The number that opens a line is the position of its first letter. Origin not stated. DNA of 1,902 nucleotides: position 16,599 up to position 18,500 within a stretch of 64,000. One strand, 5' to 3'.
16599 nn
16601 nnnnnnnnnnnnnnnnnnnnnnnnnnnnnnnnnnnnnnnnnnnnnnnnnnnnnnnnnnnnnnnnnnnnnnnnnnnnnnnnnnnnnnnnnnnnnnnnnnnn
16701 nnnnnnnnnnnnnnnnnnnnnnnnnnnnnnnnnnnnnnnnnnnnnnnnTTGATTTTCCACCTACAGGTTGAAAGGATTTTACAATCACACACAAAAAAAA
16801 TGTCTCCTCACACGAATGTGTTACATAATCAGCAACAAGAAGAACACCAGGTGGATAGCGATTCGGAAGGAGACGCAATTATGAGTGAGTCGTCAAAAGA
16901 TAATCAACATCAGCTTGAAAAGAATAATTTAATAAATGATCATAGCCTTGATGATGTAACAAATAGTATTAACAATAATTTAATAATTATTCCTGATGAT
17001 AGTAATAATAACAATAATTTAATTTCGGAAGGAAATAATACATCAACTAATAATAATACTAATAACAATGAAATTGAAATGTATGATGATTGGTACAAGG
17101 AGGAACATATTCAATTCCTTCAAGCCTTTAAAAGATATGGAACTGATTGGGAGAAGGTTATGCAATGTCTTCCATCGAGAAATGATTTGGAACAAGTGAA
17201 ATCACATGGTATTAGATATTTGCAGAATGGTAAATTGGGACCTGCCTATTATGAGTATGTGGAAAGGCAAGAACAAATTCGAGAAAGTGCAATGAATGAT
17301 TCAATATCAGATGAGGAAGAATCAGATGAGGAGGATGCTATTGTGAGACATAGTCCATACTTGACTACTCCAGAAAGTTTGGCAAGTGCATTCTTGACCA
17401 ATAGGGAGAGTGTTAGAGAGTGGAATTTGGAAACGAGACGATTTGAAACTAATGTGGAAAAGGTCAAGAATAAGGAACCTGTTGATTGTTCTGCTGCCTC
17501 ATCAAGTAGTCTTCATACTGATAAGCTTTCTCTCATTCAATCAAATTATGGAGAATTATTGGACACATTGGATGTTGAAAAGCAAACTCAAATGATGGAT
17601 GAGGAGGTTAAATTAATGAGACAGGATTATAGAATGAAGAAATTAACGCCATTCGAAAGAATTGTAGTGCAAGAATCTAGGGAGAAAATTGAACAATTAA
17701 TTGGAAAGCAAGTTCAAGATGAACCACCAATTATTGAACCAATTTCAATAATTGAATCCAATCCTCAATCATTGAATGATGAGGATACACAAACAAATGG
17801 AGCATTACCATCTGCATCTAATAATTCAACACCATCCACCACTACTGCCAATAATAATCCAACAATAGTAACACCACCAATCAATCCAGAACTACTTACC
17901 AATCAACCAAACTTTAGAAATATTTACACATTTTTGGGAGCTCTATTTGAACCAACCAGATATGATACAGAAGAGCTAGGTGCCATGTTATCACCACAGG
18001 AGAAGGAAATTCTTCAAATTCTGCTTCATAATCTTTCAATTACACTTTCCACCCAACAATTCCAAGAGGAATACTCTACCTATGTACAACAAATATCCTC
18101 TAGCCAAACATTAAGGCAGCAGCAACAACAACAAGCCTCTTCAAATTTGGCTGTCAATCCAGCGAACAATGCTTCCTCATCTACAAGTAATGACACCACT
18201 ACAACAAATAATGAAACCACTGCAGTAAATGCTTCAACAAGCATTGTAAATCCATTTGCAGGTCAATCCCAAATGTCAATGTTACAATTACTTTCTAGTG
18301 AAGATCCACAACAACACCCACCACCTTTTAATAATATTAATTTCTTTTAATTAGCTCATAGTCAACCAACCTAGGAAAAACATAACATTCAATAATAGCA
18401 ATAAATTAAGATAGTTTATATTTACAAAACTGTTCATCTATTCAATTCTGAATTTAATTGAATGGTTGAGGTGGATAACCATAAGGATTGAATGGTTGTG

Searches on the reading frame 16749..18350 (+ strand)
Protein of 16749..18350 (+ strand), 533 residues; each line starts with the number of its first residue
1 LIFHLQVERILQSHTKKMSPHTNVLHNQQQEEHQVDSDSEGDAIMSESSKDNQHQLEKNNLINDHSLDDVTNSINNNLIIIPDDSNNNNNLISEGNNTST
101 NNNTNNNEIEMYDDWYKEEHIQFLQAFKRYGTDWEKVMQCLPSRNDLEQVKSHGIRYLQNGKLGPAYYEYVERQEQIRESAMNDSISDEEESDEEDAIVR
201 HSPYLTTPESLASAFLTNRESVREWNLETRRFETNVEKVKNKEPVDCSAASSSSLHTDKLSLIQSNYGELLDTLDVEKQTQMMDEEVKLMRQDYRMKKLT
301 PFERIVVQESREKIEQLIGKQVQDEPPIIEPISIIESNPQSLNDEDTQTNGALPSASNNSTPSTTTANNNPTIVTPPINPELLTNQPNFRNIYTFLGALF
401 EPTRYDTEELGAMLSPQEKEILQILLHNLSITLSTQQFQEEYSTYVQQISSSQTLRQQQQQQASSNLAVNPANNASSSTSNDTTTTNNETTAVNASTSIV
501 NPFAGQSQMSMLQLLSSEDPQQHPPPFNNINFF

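Call 49: search_protein_families(library=pfam, proteins=[window:16749-18350:+], max_evalue=0.00001)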
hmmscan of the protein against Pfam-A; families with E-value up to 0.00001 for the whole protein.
window:16749-18350:+ (533 aa): 2 families
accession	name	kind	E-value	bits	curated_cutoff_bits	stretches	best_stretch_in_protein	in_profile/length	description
PF00249.37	Myb_DNA-binding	-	1.2e-07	32.2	24.4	1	114-153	3-41/46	Myb-like DNA-binding domain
PF24904.1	RVE6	-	1.7e-06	28.6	27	1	387-441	2-56/63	REVEILLE 6-like domain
